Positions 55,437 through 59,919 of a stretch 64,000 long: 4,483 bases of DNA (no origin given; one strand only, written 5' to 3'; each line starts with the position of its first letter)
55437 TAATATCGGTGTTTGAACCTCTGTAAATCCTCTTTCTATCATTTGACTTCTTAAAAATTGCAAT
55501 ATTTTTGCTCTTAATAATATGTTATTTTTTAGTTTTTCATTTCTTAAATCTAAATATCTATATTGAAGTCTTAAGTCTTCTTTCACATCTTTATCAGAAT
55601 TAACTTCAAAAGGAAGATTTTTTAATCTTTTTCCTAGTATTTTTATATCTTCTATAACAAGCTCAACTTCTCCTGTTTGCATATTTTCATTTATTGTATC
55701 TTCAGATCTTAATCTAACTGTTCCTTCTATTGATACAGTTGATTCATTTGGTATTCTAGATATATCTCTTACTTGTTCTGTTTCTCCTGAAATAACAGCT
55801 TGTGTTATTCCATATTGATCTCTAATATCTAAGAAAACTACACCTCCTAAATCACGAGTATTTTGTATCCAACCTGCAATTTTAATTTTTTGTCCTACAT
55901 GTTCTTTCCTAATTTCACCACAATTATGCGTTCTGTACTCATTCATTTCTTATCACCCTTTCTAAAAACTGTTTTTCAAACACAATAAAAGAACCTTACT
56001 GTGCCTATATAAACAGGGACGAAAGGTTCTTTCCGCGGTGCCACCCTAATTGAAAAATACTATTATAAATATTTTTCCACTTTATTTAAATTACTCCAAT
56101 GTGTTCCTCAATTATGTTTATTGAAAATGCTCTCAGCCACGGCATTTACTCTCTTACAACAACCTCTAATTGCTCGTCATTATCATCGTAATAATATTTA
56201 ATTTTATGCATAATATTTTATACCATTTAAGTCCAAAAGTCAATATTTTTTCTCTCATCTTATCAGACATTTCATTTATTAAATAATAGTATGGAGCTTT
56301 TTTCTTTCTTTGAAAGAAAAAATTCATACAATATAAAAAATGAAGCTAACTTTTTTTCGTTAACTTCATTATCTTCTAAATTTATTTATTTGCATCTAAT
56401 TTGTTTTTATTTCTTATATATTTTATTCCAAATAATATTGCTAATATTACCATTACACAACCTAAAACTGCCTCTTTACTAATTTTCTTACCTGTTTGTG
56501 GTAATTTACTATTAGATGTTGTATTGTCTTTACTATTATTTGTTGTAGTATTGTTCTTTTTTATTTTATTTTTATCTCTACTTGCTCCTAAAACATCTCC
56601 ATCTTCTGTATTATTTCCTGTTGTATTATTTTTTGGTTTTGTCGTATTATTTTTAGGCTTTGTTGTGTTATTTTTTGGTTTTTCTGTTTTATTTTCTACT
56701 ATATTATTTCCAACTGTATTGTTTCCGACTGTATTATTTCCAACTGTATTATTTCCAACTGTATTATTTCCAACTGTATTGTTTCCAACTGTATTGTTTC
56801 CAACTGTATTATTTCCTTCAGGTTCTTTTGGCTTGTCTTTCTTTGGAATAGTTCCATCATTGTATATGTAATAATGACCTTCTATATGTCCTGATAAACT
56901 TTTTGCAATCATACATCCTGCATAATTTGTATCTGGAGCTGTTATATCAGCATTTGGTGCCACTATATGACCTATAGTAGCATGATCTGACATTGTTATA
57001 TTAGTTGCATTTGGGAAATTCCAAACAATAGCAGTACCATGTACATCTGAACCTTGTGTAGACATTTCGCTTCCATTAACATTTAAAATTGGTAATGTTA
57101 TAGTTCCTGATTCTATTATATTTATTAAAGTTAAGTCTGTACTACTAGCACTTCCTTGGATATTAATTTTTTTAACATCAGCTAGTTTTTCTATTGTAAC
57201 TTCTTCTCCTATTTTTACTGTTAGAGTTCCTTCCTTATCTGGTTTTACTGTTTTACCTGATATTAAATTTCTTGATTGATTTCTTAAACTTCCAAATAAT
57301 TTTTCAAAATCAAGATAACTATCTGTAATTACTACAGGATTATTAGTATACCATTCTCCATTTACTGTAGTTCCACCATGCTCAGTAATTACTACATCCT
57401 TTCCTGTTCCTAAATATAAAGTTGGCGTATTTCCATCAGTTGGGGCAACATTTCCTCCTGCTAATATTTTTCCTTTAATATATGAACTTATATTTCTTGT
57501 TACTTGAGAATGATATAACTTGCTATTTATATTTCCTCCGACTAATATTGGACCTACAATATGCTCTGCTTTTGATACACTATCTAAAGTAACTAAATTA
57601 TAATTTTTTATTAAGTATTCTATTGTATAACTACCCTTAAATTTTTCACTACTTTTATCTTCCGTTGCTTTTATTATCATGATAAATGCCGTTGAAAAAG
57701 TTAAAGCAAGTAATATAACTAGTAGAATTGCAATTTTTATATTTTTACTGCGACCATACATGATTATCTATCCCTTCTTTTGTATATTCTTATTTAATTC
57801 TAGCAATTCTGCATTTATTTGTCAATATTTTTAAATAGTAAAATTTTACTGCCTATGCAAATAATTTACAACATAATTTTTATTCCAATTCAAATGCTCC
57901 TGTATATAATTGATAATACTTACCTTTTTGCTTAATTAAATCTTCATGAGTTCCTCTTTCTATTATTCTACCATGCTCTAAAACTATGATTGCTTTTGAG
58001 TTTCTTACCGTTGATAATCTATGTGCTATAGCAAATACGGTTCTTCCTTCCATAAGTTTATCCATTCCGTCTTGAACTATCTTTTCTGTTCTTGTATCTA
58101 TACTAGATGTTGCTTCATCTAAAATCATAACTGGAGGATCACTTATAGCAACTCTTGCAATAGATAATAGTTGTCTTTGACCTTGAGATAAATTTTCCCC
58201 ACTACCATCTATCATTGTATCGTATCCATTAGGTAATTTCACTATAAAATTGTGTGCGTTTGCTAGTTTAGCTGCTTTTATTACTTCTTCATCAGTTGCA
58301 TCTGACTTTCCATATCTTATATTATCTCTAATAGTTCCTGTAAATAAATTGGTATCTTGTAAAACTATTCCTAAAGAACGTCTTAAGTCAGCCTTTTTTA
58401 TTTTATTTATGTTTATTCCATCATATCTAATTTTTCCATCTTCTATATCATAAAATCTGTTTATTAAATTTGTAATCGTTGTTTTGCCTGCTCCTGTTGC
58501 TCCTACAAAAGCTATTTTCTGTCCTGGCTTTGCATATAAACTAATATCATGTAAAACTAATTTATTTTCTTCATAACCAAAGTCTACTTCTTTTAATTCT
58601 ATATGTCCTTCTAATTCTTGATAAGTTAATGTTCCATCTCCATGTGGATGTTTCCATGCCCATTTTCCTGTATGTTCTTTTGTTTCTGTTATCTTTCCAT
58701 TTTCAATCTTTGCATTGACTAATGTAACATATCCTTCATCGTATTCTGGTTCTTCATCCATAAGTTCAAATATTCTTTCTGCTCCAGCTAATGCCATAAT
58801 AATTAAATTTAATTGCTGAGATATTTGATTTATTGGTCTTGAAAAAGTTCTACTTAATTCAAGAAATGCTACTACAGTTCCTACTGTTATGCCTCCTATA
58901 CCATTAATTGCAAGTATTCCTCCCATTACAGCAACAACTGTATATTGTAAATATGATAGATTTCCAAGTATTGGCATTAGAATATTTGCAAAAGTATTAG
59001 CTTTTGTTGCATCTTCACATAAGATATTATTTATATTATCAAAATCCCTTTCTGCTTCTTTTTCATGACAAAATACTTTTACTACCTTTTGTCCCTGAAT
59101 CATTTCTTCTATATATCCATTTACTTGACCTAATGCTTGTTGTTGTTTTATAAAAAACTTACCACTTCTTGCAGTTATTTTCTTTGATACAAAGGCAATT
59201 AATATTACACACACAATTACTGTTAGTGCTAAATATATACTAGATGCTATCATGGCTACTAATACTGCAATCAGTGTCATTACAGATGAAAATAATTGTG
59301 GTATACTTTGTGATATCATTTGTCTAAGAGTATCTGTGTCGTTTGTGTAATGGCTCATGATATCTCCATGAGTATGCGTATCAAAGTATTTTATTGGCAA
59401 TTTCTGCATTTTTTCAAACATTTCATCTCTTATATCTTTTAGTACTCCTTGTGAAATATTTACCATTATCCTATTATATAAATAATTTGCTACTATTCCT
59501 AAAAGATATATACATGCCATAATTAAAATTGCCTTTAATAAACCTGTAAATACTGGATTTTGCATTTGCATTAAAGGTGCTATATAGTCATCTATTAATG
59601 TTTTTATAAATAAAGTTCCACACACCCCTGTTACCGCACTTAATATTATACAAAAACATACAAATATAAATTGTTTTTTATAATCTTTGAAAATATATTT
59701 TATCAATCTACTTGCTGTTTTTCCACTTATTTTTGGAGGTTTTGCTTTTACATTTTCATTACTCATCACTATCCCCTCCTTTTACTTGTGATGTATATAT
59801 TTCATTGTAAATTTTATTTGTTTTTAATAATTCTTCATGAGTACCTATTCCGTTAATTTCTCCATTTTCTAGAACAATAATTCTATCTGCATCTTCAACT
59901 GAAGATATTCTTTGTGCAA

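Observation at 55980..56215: The aspS T-box appears to carry an Asn (AAC) specifier overlapped by GAA (Glu), not the Asp codon GAC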

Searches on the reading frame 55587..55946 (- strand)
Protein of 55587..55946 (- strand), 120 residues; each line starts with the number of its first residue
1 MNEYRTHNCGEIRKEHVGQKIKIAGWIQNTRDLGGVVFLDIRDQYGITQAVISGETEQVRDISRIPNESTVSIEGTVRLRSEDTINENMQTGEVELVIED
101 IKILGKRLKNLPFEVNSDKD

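Call 43: search_solved_structures(query=window:55587-55946:-, max_evalue=1e-8, show_alignments=5)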
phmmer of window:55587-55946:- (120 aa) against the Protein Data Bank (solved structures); distinct sequences matched with E-value up to 1e-8: 14.
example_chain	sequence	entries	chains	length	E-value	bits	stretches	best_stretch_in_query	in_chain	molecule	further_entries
1c0a_A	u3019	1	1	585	4.9e-22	81.4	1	5-116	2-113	ASPARTYL TRNA SYNTHETASE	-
1eqr_A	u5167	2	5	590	4.9e-22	81.3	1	5-116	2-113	ASPARTYL-TRNA SYNTHETASE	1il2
4wj3_M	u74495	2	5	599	1.9e-19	73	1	4-115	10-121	Aspartate--tRNA(Asp/Asn) ligase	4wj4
5gro_A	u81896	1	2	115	9e-19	70.8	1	4-104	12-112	Aspartate--tRNA(Asp/Asn) ligase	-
5w25_A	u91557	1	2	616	3.7e-18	68.9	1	5-116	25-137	Aspartate--tRNA(Asp/Asn) ligase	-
6hhv_A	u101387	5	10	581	4.6e-18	68.5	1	5-116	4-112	Aspartate--tRNA(Asp) ligase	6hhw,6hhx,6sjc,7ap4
1efw_A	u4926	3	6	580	5.2e-18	68.4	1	5-116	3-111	ASPARTYL-TRNA SYNTHETASE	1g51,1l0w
4o2d_A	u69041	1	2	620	3.5e-17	65.7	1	4-116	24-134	Aspartate--tRNA ligase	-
4rmf_A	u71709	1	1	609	4e-17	65.5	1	5-116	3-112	Aspartate--tRNA(Asp/Asn) ligase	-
4ah6_A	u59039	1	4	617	2.3e-15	59.9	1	5-116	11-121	ASPARTATE--TRNA LIGASE, MITOCHONDRIAL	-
6wom_A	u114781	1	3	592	4.7e-15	58.9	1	4-116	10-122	Aspartate--tRNA ligase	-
1b8a_A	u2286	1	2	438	1.9e-12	50.5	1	4-80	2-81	PROTEIN (ASPARTYL-TRNA SYNTHETASE)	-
3nel_A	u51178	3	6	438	1.9e-12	50.4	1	4-80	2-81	Aspartyl-tRNA synthetase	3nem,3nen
1wyd_A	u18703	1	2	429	3e-09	40.2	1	4-116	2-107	hypothetical aspartyl-tRNA synthetase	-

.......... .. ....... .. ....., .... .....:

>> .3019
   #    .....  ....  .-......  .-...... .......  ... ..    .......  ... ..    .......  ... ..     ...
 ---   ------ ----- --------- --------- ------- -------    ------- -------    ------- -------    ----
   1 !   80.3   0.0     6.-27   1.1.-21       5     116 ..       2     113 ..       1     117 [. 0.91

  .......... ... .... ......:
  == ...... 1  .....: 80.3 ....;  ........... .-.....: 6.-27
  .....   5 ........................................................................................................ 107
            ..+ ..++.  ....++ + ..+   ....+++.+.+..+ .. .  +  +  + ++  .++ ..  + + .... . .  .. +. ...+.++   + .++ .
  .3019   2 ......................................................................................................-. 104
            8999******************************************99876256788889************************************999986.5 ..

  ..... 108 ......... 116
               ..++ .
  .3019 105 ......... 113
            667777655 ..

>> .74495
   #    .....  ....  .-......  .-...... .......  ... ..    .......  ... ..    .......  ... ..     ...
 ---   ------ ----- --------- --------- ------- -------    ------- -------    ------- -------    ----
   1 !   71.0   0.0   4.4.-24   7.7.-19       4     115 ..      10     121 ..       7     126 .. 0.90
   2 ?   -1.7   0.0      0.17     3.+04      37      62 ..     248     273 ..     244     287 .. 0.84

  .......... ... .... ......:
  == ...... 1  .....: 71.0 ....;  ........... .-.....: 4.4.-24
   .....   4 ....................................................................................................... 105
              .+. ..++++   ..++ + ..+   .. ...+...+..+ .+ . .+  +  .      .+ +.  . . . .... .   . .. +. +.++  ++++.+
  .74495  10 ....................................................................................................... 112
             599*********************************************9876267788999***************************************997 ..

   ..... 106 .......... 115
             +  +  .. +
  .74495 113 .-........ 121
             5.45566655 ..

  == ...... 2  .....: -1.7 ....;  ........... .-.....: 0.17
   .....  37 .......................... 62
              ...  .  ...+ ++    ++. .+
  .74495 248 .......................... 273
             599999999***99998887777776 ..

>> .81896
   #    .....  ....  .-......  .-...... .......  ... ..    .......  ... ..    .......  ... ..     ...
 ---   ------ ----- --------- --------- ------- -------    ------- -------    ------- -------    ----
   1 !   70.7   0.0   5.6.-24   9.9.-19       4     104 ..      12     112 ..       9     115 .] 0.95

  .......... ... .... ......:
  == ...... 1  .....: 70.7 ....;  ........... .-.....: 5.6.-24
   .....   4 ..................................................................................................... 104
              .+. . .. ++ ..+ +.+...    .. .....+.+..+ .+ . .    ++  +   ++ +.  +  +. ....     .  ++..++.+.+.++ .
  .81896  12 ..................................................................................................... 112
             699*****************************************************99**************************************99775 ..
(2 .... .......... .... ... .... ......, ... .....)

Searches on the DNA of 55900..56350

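Call 3: search_rna_families(source=window, start=55900, end=56350, threshold=evalue, max_evalue=10, show_alignments=4)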
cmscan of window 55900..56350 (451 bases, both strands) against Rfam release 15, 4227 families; matches with E-value up to 10: 8.
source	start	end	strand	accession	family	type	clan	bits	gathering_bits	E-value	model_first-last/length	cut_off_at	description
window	56012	56195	-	RF00230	T-box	Cis-reg; leader;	-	87.8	93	7.2e-20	1-219/219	no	T-box leader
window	56220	56292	-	RF00577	SNORD72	Gene; snRNA; snoRNA; CD-box;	-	18.3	43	5.8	1-80/80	no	Small nucleolar RNA SNORD72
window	56287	56335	+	RF01705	Flavo-1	Gene; sRNA;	-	17.8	42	0.43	13-64/76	no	Flavo-1 RNA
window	56287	56350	+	RF01233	snoU109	Gene; snRNA; snoRNA; HACA-box;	-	17.1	43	3.9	1-80/134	3'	Small nucleolar RNA U109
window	56297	56323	+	RF04239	mir-4679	Gene; miRNA;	-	14.6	88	8.6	1-75/75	no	mir-4679 microRNA precursor family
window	56297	56323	-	RF04239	mir-4679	Gene; miRNA;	-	14.4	88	9.5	1-75/75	no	mir-4679 microRNA precursor family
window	56296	56346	-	RF01794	sok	Gene; antitoxin;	-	12.8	59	1.9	5-55/157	no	sok antitoxin (CssrC)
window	56322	56344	-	RF01561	DdR11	Gene; snRNA; snoRNA; CD-box;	-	12.8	65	8.6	54-76/76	no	Dictyostelium snoRNA DdR11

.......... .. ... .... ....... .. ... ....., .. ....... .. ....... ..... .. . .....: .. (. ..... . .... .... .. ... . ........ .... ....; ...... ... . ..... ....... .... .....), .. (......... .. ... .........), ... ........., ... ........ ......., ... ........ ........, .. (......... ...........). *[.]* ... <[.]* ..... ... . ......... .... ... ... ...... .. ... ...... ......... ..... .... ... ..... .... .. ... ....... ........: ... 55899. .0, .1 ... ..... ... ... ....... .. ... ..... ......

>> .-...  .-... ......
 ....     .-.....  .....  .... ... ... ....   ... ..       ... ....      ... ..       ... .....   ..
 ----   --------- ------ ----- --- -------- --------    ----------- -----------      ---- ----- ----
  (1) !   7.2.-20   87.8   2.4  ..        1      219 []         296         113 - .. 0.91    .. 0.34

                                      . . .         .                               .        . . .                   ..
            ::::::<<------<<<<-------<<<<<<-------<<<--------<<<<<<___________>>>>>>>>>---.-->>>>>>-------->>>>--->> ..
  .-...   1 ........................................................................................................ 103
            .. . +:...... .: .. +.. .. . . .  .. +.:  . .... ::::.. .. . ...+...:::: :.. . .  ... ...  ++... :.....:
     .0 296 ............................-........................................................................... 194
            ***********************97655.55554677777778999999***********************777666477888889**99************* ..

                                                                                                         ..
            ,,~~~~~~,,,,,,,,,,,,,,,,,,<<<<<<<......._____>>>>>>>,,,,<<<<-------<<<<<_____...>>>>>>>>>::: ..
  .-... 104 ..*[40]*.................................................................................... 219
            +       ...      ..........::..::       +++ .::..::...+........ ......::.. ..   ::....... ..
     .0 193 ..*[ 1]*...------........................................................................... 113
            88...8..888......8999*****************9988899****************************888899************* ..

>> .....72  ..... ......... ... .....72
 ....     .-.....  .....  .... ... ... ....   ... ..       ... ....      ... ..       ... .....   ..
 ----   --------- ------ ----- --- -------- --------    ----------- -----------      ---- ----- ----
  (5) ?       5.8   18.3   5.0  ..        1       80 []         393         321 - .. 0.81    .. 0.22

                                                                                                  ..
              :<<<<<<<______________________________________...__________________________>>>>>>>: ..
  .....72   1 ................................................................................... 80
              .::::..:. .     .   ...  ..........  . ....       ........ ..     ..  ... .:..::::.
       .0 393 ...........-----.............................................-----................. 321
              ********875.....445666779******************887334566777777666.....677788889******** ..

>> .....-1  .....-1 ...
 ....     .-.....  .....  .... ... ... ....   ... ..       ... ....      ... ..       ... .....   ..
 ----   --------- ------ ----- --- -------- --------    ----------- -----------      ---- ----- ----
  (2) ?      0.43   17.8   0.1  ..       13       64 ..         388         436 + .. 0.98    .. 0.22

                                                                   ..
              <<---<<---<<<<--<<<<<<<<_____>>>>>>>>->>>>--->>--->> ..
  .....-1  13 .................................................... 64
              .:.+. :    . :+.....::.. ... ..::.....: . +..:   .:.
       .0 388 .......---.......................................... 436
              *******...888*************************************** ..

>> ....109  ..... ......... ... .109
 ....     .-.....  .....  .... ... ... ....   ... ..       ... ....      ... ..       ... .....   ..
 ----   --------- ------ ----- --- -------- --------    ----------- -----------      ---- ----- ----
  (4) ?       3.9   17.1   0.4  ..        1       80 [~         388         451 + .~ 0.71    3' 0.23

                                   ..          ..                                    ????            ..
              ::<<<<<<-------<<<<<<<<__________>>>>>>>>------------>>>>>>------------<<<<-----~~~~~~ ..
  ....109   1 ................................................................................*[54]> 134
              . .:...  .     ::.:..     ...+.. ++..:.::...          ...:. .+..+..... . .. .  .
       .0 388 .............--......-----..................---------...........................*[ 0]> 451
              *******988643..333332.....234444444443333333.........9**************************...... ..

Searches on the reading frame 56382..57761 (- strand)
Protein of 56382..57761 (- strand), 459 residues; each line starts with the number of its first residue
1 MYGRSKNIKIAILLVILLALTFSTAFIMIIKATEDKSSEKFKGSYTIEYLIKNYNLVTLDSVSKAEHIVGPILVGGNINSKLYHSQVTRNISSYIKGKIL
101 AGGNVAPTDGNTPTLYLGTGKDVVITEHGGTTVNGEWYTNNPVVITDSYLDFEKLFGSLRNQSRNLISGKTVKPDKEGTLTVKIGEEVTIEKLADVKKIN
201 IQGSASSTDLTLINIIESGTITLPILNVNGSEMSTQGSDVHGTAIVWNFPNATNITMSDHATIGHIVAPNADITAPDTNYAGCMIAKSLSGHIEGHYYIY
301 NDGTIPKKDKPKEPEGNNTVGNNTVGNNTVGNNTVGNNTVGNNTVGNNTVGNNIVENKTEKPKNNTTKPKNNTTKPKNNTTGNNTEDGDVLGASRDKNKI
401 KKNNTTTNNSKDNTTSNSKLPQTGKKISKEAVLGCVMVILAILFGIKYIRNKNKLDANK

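Call 7: search_protein_families(library=ncbifam, proteins=[window:56382-57761:-])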
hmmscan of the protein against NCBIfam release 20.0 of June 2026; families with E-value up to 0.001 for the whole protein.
window:56382-57761:- (459 aa): 3 families
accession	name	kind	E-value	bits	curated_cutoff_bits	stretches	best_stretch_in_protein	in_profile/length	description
TIGR04215.1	choice_anch_A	domain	1.2e-26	94.1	29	1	52-301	1-254/255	choice-of-anchor A family protein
NF053819.1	EF0750_LPXTG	subfamily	0.00013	22.4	47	1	398-451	50-104/105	EF2685/EF0750 family sortase-dependent surface protein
TIGR02102.1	pullulan_Gpos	equivalog_domain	0.00015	19.7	1042.25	1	340-452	1009-1110/1113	pullulanase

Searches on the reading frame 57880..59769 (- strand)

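Call 7: search_protein_families(library=ncbifam, proteins=[window:57880-59769:-])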
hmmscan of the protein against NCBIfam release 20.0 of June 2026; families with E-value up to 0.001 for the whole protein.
window:57880-59769:- (629 aa): 184 families (the best 25 are shown)
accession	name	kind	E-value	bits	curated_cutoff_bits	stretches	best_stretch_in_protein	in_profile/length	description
TIGR02203.1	MsbA_lipidA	equivalog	1.4e-129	433.2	602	2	377-623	319-567/572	lipid A export permease/ATP-binding protein MsbA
NF052233.1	CphA_assoc_ABC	equivalog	2e-122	410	880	2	382-624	501-742/766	cyanophycin metabolism-associated ABC transporter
TIGR02204.1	MsbA_rel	hypoth_equivalog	5e-112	375.4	780.4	2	384-621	332-571/576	ABC transporter, permease/ATP-binding protein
NF045513.1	HepA_fam_ABC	equivalog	5.5e-110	368.6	725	2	378-622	362-606/610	heterocyst formation ABC transporter subunit HepA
TIGR00958.1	3a01208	subfamily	9.8e-105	351.4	874.6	2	378-621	467-710/711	antigen peptide transporter 2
NF008381.0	PRK11176.1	equivalog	8.2e-104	348.1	867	2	377-623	329-577/582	lipid A ABC transporter ATP-binding protein/permease MsbA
NF010178.0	PRK13657.1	equivalog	1.8e-102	343.7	733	2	381-623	326-568/588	glucan ABC transporter ATP-binding protein/ permease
TIGR03796.1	NHLM_micro_ABC1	equivalog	5.1e-100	335.7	853.3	1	27-621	149-708/710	NHLP family bacteriocin export ABC transporter peptidase/permease/ATPase subunit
TIGR01846.1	type_I_sec_HlyB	subfamily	3.9e-95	319.6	725.55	2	378-623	444-690/694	type I secretion system permease/ATPase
NF008056.1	PRK10790.1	equivalog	2.4e-90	303.7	746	2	387-623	338-573/584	SmdB family multidrug efflux ABC transporter permease/ATP-binding protein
TIGR03797.1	NHLM_micro_ABC2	equivalog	7.1e-90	302.4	709.4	2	384-622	446-682/686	NHLP bacteriocin export ABC transporter permease/ATPase subunit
TIGR01192.1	chvA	subfamily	9.9e-87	291.9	585.4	2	384-622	329-567/585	glucan export ABC transporter ATP-binding protein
TIGR03375.1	type_I_sec_LssB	subfamily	2.5e-86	290.5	693.1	2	376-615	452-692/696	type I secretion system permease/ATPase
NF000475.1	tet_ABC_46_B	exception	6.2e-85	285.9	1250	2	378-621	327-570/578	tetracycline efflux ABC transporter Tet(46) subunit B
TIGR02857.1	CydD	equivalog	8.5e-78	262.6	435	1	31-597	2-529/529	thiol reductant ABC exporter subunit CydD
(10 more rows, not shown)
